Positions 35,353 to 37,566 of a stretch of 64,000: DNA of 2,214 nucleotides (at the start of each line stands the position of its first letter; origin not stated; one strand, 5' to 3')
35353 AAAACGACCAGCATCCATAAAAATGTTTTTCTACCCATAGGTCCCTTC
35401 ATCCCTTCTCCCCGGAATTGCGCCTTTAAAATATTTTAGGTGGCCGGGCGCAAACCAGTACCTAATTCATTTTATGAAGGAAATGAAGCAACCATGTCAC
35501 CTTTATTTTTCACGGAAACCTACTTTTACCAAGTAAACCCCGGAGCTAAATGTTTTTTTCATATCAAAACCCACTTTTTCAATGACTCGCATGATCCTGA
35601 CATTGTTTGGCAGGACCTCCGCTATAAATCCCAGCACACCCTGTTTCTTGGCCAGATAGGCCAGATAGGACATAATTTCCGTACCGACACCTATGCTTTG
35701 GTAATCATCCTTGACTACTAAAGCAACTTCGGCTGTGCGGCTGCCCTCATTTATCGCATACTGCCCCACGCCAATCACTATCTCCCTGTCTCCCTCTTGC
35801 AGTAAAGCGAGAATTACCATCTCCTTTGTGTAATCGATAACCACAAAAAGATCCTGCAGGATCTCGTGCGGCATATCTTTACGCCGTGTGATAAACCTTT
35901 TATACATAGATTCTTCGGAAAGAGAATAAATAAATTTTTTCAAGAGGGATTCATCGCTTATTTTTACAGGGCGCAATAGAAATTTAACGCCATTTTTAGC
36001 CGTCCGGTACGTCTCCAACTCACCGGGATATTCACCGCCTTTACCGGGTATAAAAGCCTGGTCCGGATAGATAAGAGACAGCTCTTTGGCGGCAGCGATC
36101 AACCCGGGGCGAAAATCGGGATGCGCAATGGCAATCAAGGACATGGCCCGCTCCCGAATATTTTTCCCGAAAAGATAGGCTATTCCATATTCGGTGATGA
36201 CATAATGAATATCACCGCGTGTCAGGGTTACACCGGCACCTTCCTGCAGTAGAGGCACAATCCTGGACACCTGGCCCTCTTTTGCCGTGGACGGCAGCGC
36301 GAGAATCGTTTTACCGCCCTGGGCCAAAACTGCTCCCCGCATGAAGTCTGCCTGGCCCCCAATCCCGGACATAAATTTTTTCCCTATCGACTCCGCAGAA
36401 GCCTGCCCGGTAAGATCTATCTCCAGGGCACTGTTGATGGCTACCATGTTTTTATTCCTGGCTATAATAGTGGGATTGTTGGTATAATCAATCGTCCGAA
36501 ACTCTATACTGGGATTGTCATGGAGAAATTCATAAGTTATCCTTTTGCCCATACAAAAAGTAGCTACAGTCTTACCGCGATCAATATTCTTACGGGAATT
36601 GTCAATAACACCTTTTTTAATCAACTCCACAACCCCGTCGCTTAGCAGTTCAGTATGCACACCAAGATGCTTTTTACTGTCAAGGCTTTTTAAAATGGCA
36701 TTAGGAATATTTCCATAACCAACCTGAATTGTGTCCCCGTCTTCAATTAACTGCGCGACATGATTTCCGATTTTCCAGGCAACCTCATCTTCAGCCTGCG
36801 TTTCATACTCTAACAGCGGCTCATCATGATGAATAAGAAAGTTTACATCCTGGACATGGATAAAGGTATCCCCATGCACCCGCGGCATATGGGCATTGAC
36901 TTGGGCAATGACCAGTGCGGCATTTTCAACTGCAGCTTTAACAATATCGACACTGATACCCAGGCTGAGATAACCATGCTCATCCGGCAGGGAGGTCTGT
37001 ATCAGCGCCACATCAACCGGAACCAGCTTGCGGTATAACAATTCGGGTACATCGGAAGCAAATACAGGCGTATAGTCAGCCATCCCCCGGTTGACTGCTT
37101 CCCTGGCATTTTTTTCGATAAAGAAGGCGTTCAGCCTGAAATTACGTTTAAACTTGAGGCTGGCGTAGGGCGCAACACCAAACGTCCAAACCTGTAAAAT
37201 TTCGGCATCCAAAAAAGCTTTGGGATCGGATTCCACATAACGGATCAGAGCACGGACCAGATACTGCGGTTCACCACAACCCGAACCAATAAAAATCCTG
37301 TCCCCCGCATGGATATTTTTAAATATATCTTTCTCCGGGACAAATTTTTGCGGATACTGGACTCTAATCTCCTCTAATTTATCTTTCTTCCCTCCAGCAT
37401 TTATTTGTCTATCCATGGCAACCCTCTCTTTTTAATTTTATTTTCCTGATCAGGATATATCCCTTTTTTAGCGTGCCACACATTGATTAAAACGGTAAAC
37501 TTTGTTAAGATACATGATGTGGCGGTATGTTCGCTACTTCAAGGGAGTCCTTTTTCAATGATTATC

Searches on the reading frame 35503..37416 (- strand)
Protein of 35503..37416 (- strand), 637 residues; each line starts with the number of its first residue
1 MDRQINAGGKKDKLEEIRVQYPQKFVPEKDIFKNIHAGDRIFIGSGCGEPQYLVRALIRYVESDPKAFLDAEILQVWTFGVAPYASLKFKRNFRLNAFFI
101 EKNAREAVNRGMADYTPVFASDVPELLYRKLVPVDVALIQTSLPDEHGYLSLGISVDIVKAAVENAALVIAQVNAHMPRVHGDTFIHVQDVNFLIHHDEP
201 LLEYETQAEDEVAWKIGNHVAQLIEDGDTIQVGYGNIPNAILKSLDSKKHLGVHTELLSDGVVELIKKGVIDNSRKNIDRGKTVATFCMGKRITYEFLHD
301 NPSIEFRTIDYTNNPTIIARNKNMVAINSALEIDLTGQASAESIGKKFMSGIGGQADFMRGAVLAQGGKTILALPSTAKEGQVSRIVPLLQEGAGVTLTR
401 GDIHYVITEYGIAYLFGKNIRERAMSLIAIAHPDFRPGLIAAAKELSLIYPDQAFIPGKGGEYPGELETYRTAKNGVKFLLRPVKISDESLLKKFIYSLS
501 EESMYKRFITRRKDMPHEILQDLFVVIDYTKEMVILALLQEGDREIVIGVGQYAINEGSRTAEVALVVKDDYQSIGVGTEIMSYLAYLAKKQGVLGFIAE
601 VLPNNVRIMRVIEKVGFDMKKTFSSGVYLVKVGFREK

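Call 18: find_encoding_contigs(protein=window:35503-37416:-, flank=10000, max_places=4)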
Protein window:35503-37416:- (637 aa): 17 contigs read that carry it; 4 places shown.
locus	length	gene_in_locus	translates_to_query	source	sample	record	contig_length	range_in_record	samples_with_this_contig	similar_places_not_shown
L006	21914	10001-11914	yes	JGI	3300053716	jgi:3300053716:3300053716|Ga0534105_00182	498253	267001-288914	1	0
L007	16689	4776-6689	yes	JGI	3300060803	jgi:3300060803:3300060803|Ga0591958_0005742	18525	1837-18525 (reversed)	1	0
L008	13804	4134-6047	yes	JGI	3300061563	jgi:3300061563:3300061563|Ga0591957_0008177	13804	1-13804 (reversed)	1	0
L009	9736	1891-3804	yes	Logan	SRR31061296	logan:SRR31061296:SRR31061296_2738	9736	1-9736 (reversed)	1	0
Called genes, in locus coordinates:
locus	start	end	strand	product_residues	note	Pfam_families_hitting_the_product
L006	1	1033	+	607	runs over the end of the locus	PF02874:ATP-synt_ab_N, PF16886:ATP-synt_ab_Xtn, PF00006:ATP-synt_ab, PF22919:ATP-synt_VA_C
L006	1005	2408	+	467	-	PF02874:ATP-synt_ab_N, PF00006:ATP-synt_ab, PF22919:ATP-synt_VA_C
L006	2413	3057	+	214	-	PF01813:ATP-synt_D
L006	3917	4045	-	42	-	-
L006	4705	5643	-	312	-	PF00056:Ldh_1_N, PF02866:Ldh_1_C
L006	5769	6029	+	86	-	PF10704:DUF2508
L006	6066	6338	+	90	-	PF07441:BofA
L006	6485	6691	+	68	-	-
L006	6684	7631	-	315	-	PF04307:YdjM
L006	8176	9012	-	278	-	PF01972:SDH_protease, PF25145:NfeD1b_N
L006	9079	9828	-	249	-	PF02654:CobS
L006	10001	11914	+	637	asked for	PF02550:AcetylCoA_hydro, PF01144:CoA_trans (faint), PF13336:AcetylCoA_hyd_C, PF13302:Acetyltransf_3, PF00583:Acetyltransf_1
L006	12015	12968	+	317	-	PF13483:Lactamase_B_3, PF12706:Lactamase_B_2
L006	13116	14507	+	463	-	-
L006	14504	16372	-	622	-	PF02730:AFOR_N, PF01314:AFOR_C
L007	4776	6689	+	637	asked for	PF02550:AcetylCoA_hydro, PF01144:CoA_trans (faint), PF13336:AcetylCoA_hyd_C, PF13302:Acetyltransf_3, PF00583:Acetyltransf_1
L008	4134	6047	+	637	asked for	PF02550:AcetylCoA_hydro, PF01144:CoA_trans (faint), PF13336:AcetylCoA_hyd_C, PF13302:Acetyltransf_3, PF00583:Acetyltransf_1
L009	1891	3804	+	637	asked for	PF02550:AcetylCoA_hydro, PF01144:CoA_trans (faint), PF13336:AcetylCoA_hyd_C, PF13302:Acetyltransf_3, PF00583:Acetyltransf_1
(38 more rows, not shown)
